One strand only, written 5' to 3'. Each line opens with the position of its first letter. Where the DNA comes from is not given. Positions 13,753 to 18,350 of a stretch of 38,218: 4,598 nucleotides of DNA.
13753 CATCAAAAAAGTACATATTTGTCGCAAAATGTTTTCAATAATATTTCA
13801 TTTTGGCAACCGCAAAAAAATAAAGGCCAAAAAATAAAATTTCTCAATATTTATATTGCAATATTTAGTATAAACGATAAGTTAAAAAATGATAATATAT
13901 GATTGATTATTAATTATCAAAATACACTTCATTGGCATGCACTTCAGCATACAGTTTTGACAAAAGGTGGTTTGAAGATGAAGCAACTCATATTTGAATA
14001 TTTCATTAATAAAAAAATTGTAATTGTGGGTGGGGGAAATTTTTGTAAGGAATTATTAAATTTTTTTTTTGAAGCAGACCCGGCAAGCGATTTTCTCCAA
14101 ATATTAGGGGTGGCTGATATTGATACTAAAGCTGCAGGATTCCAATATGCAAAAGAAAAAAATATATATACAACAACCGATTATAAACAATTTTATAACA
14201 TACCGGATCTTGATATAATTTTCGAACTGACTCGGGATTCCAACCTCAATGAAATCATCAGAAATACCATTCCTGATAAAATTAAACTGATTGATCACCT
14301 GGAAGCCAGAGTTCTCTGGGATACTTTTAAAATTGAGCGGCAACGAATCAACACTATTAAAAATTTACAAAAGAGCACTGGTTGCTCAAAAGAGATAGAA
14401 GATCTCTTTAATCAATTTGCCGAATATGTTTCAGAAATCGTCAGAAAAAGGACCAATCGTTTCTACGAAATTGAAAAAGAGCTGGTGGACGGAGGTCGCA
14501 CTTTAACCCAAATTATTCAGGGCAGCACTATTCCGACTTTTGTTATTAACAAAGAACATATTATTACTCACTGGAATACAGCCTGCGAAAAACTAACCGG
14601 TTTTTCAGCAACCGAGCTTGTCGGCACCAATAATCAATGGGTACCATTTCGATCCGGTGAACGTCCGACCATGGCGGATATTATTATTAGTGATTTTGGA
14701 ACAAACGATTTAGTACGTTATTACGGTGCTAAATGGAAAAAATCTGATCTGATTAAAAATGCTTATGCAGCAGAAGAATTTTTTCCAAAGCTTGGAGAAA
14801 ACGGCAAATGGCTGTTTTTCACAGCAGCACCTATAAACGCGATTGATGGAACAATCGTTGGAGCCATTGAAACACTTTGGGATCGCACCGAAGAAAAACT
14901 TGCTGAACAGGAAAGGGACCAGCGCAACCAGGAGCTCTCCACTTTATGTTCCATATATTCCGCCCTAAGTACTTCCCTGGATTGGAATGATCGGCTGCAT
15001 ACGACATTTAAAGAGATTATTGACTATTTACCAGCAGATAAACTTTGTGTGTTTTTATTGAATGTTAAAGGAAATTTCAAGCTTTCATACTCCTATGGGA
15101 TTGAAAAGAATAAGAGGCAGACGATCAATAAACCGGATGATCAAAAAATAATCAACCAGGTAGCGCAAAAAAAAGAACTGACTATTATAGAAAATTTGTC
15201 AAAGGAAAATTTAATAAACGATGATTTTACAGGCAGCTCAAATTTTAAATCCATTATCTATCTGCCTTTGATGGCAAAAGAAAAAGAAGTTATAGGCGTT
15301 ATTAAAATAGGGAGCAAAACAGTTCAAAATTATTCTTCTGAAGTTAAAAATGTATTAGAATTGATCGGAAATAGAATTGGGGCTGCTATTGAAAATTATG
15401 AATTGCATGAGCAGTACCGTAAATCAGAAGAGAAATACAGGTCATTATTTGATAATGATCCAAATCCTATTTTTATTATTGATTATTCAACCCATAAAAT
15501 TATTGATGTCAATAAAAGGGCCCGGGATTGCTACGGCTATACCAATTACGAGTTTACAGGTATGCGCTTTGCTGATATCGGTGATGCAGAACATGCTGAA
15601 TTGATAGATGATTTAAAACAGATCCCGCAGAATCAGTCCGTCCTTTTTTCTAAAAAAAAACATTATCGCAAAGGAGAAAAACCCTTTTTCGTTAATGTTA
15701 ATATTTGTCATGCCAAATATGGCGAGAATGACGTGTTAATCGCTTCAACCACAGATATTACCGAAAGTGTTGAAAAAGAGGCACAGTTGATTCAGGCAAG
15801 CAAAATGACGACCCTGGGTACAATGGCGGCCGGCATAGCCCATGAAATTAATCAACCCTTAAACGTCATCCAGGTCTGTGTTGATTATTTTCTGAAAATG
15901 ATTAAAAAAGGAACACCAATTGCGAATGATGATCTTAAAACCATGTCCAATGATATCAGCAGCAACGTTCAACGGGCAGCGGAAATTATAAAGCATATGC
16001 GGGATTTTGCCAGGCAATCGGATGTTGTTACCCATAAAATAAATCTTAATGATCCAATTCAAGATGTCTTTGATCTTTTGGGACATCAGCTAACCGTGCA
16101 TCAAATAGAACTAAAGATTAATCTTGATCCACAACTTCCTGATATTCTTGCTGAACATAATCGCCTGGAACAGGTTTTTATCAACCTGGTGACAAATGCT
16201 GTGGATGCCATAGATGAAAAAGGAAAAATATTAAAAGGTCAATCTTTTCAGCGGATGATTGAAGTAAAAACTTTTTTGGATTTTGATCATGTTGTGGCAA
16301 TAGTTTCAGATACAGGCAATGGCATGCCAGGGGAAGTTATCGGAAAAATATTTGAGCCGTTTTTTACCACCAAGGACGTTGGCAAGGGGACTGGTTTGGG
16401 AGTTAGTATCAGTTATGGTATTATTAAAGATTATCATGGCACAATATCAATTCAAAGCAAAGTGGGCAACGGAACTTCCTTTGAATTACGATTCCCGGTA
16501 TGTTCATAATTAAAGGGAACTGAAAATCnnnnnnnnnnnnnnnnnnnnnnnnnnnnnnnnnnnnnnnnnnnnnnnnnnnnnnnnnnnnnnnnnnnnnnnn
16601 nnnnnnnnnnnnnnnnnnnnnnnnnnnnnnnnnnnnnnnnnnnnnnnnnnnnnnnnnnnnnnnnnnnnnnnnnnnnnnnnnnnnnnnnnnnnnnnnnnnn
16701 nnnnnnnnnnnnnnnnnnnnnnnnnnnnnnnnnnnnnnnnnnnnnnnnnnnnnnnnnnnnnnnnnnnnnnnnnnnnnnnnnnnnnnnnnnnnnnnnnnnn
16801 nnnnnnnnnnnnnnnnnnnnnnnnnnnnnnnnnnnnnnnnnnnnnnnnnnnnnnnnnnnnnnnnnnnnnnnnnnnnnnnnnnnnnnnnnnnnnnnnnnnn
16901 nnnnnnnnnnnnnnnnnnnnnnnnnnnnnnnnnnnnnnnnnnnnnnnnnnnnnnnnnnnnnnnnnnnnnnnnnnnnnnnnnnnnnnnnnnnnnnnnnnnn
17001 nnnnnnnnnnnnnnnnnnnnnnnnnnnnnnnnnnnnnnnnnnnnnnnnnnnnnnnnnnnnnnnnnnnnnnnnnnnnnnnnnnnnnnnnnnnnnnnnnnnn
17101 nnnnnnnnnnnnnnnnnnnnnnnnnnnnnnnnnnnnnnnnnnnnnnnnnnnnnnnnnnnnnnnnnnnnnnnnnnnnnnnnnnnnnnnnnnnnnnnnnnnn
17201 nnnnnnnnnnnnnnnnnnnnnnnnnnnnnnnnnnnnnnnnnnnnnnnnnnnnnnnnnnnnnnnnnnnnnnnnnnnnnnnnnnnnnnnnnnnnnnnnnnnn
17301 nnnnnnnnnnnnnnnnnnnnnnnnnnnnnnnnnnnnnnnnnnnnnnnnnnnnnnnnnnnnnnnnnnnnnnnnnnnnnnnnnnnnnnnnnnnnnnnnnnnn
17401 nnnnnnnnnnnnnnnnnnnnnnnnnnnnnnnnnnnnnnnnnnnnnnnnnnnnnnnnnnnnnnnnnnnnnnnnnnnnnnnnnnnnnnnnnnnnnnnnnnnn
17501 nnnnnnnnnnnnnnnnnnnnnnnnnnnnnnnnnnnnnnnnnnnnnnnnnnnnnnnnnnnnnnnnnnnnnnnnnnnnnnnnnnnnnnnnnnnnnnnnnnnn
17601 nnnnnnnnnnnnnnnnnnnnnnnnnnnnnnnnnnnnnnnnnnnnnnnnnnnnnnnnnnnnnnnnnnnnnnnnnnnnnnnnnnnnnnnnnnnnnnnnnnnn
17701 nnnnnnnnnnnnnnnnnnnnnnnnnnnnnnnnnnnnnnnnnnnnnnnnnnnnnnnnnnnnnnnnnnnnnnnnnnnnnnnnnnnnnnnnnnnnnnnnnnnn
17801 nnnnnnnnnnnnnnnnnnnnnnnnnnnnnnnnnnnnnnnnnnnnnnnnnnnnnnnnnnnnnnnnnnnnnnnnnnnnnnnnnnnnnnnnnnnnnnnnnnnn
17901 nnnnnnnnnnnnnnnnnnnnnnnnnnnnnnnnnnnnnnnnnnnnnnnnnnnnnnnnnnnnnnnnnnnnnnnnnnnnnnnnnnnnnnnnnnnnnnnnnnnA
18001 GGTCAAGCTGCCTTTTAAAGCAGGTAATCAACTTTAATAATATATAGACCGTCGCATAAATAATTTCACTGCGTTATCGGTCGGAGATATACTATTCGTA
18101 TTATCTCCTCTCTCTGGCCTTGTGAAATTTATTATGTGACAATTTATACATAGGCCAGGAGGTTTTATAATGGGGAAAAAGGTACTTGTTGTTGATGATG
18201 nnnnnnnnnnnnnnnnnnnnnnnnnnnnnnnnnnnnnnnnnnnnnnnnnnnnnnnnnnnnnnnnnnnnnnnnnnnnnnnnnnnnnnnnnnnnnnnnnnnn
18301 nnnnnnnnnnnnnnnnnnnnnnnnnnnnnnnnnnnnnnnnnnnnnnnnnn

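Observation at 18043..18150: ~108-nt long-hairpin element (copy A) whose differences from copy B all preserve pairing only on the + strand: candidate structured RNA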

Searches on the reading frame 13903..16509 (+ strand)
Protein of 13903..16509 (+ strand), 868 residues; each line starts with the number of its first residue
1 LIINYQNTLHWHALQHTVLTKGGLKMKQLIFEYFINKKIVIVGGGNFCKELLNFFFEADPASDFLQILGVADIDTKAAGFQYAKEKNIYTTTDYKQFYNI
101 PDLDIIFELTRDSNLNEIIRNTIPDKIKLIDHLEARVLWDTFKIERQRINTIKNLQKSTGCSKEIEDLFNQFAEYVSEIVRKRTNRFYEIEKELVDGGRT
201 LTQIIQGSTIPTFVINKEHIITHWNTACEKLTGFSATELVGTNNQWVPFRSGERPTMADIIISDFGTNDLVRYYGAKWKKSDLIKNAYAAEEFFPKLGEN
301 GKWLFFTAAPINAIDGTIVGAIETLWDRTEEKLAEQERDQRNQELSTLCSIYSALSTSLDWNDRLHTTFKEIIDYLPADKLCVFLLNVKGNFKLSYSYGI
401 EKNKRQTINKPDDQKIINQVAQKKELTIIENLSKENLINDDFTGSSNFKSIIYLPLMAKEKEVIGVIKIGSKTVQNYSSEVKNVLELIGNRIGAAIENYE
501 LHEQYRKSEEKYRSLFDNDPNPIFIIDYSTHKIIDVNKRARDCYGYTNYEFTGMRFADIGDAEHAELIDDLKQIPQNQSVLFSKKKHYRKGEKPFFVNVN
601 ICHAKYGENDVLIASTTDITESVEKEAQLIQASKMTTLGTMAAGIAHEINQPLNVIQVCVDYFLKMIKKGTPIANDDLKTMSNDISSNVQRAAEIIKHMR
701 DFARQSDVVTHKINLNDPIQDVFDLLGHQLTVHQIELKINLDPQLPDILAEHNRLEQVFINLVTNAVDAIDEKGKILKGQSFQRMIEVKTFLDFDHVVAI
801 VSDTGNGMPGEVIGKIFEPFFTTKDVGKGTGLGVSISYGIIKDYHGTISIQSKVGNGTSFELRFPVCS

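Call 32: search_protein_families(library=pfam, proteins=[window:13903-16509:+], max_evalue=0.00001)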
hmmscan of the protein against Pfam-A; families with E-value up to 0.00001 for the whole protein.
window:13903-16509:+ (868 aa): 9 families
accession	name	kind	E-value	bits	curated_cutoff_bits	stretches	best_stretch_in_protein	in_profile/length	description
PF02518.31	HATPase_c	-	6.7e-22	78.5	26.4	1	753-866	4-109/111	Histidine kinase-, DNA gyrase B-, and HSP90-like ATPase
PF13426.13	PAS_9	-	9.8e-18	64.8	27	1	520-621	1-103/103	PAS domain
PF00989.32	PAS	-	3.5e-11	43.5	22.6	1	203-243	5-45/113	PAS fold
PF13188.13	PAS_8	-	1.7e-10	40.9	21.8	1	510-564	1-54/65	PAS domain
PF08448.16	PAS_4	-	1.9e-10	41.4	23.1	0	516-623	1-109/110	PAS fold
PF13185.12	GAF_2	-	3.6e-10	40.6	28.6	1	361-497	4-136/136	GAF domain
PF00512.31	HisKA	-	9.4e-09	35.6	26.9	1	638-705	2-63/66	His Kinase A (phospho-acceptor) domain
PF13492.12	GAF_3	-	3.4e-08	34.4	27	1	364-498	5-129/129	GAF domain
PF01590.32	GAF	-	6.1e-08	33.7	22.4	1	361-496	2-133/133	GAF domain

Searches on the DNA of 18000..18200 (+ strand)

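Call 37: search_rna_families(source=window, start=18000, end=18200, threshold=evalue, max_evalue=10, show_alignments=2)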
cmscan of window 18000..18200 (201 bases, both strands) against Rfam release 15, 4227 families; matches with E-value up to 10: 7.
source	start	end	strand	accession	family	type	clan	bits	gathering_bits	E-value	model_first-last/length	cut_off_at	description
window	18026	18083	+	RF01710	Lacto-usp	Gene; sRNA;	-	17.1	50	2.2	1-90/90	no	Lacto-usp RNA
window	18051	18140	+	RF01287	snoR27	Gene; snRNA; snoRNA; CD-box;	CL00079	16.9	41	4.9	1-94/94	no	Small nucleolar RNA snoR27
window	18133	18175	+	RF02067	STnc310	Gene; sRNA;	-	15.1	40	1.7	1-61/61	no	Salmonella enterica sRNA STnc310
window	18042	18149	-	RF04278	MIR4372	Gene; miRNA;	CL00145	15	100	4.7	1-123/123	no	MIR4372 microRNA precursor family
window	18104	18173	-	RF02180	ST7-AS1_2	Gene; lncRNA;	-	10.3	50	4.2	1-110/110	no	ST7 antisense RNA 1 conserved region 2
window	18000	18077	+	RF02415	rliG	Gene; sRNA;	-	9.7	55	7.2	182-267/267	5'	Listeria sRNA rliG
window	18015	18154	-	RF03046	Pseudomonadales-1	Gene; sRNA;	-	9.2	68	5.4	1-164/164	no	Pseudomonadales-1 RNA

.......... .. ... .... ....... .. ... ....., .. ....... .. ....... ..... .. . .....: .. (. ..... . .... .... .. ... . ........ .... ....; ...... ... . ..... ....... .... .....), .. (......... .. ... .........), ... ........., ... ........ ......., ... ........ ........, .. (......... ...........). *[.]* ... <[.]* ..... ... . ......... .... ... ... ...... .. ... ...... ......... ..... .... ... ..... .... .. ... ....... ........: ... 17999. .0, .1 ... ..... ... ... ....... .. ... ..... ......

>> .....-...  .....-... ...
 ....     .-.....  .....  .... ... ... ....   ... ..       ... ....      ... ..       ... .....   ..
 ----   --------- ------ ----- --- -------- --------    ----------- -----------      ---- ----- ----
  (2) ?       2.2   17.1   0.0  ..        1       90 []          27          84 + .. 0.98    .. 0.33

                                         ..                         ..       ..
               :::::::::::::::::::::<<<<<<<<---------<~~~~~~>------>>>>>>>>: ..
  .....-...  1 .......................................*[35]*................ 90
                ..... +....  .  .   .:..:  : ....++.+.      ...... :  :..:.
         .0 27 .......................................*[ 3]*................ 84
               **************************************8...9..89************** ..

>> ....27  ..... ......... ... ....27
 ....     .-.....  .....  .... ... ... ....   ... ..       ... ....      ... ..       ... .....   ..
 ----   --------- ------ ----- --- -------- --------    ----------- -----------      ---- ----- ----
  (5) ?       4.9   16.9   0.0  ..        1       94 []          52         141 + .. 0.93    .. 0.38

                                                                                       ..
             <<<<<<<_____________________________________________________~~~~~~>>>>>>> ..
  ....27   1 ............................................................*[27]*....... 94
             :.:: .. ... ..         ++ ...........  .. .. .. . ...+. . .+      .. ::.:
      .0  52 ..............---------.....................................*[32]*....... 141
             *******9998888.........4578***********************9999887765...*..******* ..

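Call 56: search_dna_similar(query=window:18043-18149:+, collection=plasmids, mode=distant, max_evalue=0.001, max_rows=10)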
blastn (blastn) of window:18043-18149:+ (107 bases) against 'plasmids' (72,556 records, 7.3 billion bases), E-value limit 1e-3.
No match.
